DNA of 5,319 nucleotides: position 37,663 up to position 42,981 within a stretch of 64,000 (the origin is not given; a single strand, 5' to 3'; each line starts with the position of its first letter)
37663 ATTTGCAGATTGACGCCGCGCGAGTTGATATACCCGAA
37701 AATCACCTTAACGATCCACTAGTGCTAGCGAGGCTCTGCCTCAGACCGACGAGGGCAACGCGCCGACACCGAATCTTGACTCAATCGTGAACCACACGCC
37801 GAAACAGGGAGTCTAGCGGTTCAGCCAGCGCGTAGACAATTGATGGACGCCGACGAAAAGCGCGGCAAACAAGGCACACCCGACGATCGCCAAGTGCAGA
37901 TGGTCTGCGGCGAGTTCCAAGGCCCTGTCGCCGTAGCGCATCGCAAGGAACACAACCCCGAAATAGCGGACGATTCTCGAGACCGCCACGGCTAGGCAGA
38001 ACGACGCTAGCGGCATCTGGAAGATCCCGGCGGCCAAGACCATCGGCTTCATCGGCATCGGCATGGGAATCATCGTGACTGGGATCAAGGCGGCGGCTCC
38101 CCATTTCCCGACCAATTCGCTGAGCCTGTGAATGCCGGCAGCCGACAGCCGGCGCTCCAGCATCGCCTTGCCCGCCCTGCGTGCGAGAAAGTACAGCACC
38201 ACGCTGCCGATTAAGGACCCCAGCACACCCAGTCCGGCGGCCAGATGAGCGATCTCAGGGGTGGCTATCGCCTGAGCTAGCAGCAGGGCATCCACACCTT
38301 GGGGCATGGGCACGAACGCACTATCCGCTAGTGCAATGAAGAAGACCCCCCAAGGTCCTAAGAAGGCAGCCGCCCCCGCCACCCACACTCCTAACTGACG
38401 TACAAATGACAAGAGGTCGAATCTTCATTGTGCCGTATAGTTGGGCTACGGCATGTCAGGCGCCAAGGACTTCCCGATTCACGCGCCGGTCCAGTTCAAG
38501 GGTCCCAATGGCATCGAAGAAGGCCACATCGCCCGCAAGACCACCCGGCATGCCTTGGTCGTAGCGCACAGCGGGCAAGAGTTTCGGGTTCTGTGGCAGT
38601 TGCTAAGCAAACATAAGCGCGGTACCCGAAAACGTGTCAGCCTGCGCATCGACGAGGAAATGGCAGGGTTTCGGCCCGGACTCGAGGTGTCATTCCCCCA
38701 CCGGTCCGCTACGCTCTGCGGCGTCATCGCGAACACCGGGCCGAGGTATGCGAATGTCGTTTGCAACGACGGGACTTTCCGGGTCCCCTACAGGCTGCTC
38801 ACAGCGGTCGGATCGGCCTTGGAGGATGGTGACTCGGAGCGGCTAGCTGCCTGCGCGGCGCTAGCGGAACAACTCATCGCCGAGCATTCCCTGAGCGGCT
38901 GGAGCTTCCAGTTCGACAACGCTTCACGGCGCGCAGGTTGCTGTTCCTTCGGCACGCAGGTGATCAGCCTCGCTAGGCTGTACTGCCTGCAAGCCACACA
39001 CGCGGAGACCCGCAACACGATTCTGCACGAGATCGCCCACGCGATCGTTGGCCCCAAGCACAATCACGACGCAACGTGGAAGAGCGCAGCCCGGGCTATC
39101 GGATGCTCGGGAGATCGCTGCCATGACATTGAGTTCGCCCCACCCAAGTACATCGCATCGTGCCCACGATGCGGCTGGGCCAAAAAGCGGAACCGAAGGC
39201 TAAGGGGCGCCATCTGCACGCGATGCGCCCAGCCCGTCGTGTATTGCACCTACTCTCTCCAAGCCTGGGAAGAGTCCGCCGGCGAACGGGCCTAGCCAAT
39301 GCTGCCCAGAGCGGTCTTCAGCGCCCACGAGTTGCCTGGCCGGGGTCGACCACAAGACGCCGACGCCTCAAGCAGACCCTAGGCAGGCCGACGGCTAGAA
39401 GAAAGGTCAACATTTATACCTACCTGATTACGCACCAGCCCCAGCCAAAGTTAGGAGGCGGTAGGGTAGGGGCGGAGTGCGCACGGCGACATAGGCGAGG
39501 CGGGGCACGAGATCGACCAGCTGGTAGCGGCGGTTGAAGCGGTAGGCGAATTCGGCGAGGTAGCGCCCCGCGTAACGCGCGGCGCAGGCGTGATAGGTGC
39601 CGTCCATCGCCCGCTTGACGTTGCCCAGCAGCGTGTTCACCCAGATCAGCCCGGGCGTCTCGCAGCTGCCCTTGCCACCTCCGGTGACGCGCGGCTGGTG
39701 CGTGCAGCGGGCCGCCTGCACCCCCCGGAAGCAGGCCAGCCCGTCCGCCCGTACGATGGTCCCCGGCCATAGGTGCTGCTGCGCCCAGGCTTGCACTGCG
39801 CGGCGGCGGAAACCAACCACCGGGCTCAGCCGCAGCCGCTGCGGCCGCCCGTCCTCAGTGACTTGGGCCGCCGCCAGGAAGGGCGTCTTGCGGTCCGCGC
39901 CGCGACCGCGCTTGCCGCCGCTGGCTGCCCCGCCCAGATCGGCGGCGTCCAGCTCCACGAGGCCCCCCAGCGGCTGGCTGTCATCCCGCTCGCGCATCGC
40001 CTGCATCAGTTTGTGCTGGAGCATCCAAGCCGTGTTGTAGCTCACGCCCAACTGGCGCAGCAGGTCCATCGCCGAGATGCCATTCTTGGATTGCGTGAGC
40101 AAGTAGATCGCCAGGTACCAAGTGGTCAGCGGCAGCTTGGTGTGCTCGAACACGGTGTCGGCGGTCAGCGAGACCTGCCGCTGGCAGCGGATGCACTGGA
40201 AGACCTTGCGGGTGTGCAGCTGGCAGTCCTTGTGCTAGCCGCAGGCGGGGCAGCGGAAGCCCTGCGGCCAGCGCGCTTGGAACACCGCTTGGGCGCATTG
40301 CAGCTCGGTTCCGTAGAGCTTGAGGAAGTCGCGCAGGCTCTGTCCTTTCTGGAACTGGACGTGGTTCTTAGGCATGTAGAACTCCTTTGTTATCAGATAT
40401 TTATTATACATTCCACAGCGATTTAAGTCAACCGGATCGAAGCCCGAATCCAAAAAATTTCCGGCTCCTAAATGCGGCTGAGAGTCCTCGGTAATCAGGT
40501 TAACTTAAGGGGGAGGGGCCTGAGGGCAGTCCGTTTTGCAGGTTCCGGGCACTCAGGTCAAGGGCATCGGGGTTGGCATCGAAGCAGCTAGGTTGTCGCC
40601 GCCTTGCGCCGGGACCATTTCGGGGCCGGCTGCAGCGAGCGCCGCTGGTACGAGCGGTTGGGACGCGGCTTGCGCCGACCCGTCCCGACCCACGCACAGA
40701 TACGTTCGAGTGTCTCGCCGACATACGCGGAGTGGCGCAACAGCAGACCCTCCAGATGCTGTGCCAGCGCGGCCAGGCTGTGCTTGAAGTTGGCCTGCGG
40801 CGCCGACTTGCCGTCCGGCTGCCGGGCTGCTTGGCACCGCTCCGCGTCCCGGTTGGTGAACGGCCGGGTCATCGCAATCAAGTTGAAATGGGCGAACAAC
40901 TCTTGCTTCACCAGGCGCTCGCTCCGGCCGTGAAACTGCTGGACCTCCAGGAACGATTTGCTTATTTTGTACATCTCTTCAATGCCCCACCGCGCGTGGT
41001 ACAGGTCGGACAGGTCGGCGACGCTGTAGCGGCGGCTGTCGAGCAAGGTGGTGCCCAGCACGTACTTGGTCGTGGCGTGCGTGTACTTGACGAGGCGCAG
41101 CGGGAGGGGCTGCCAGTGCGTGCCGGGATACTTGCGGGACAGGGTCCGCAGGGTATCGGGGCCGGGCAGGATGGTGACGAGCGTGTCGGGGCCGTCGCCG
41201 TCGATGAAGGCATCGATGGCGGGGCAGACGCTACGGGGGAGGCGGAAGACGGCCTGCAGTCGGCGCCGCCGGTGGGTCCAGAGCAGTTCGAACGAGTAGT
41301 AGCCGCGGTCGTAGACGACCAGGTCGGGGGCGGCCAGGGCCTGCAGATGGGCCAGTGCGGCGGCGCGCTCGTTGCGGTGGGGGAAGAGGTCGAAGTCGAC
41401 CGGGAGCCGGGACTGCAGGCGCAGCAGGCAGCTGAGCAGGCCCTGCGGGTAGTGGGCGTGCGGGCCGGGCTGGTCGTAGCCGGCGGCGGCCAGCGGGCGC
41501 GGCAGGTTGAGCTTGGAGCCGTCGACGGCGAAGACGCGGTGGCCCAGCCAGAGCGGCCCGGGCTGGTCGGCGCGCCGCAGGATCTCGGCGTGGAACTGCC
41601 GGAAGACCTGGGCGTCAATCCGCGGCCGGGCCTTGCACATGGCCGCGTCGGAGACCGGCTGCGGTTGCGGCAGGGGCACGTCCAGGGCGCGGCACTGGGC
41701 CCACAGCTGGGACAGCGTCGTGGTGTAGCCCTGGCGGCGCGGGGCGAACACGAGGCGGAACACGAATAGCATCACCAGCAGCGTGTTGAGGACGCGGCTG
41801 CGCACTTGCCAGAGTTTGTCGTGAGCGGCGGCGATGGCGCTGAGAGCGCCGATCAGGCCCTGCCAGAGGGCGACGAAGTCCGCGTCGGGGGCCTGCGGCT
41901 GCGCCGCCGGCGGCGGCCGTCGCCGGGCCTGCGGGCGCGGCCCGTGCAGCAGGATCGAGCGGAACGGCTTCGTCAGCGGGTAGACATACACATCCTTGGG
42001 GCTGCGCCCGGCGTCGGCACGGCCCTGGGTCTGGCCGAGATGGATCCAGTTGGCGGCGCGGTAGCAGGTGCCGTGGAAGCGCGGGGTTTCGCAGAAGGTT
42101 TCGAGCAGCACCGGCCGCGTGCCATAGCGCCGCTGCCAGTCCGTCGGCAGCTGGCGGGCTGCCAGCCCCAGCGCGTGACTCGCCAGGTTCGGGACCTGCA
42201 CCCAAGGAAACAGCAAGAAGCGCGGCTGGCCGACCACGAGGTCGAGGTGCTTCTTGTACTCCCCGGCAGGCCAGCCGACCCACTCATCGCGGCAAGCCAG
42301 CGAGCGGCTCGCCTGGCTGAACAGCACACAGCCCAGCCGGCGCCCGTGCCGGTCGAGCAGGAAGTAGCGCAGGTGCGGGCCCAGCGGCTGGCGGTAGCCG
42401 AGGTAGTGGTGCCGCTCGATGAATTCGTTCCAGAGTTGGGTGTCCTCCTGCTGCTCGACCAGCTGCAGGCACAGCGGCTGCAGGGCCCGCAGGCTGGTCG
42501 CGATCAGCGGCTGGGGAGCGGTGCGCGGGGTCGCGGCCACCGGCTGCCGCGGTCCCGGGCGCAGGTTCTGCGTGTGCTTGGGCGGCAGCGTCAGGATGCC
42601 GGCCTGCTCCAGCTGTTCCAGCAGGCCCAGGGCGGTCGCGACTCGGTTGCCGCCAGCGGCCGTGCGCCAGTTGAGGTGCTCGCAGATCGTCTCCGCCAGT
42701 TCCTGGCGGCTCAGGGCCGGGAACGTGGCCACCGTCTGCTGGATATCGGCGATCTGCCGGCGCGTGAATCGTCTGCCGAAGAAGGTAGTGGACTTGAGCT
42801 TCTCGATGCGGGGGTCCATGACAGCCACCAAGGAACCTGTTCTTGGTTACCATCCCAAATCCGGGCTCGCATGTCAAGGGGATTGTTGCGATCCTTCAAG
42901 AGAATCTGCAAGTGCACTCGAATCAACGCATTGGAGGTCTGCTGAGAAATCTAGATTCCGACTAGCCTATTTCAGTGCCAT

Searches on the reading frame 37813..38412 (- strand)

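Call 59: search_protein_families(library=pfam, proteins=[window:37813-38412:-], max_evalue=0.0001)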
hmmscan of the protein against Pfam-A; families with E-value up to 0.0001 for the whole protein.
window:37813-38412:- (199 aa): 1 family
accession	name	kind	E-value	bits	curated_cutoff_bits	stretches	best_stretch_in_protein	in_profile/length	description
PF09335.16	VTT_dom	-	2.6e-12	47.7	33.9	1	58-156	19-120/123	VTT domain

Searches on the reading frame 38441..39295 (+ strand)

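Call 59: search_protein_families(library=pfam, proteins=[window:38441-39295:+], max_evalue=0.0001)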
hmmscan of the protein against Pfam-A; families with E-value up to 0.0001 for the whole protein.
window:38441-39295:+ (284 aa): 1 family
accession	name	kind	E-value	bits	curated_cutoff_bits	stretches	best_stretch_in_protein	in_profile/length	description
PF10263.15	SprT-like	-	1.2e-10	41.6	25.6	1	141-226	7-101/108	SprT-like family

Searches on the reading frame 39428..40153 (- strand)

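Call 59: search_protein_families(library=pfam, proteins=[window:39428-40153:-], max_evalue=0.0001)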
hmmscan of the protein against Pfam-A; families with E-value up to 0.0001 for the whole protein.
window:39428-40153:- (241 aa): 1 family
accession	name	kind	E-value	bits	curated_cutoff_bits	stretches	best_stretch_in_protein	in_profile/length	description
PF12762.13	DDE_Tnp_IS1595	-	4.8e-30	105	27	1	62-207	2-153/153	ISXO2-like transposase domain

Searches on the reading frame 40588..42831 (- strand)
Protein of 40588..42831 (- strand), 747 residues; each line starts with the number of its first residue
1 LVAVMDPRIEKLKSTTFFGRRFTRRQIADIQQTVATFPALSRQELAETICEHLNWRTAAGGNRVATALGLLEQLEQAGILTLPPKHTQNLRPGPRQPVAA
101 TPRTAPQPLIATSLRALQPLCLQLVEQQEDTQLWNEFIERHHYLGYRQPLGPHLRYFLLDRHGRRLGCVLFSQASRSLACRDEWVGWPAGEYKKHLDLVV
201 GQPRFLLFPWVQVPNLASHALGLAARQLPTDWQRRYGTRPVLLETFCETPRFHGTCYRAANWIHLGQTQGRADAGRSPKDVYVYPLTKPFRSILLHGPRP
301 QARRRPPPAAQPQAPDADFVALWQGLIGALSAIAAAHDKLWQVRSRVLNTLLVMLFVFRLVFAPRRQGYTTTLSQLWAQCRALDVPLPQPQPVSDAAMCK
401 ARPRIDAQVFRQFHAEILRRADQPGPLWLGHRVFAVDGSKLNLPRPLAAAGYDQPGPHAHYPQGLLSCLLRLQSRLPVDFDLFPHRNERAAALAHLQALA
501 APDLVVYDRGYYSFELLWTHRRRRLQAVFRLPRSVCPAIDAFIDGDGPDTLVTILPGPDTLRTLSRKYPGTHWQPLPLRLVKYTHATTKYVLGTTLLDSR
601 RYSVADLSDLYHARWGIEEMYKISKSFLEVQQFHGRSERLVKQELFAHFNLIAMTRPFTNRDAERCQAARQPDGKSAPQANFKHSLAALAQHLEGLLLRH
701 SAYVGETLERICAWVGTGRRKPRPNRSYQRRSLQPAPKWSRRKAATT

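Call 22: search_protein_families(library=padloc, proteins=[window:40588-42831:-], max_evalue=1e-8)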
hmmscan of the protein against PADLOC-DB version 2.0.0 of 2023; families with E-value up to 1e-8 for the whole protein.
window:40588-42831:- (747 aa): 0 families

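Call 23: search_protein_families(library=pfam, proteins=[window:40588-42831:-], max_evalue=0.00001)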
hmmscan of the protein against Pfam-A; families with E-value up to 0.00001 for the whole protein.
window:40588-42831:- (747 aa): 2 families
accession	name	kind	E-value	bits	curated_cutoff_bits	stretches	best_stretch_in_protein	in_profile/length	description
PF14236.12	DruA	-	9.7e-38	130.4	27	1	118-272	48-221/297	Druantia protein DruA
PF01609.27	DDE_Tnp_1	-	3.1e-16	60.2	23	1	429-649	2-195/200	Transposase DDE domain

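Call 57: search_protein_families(library=ncbifam, proteins=[window:40588-42831:-], max_evalue=0.00001)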
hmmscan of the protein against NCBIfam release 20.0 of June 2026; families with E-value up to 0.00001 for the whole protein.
window:40588-42831:- (747 aa): 1 family
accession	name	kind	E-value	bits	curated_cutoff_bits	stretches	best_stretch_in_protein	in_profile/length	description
NF033592.1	transpos_IS4_1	equivalog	1.9e-45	155.5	115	1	369-650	42-323/332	IS4 family transposase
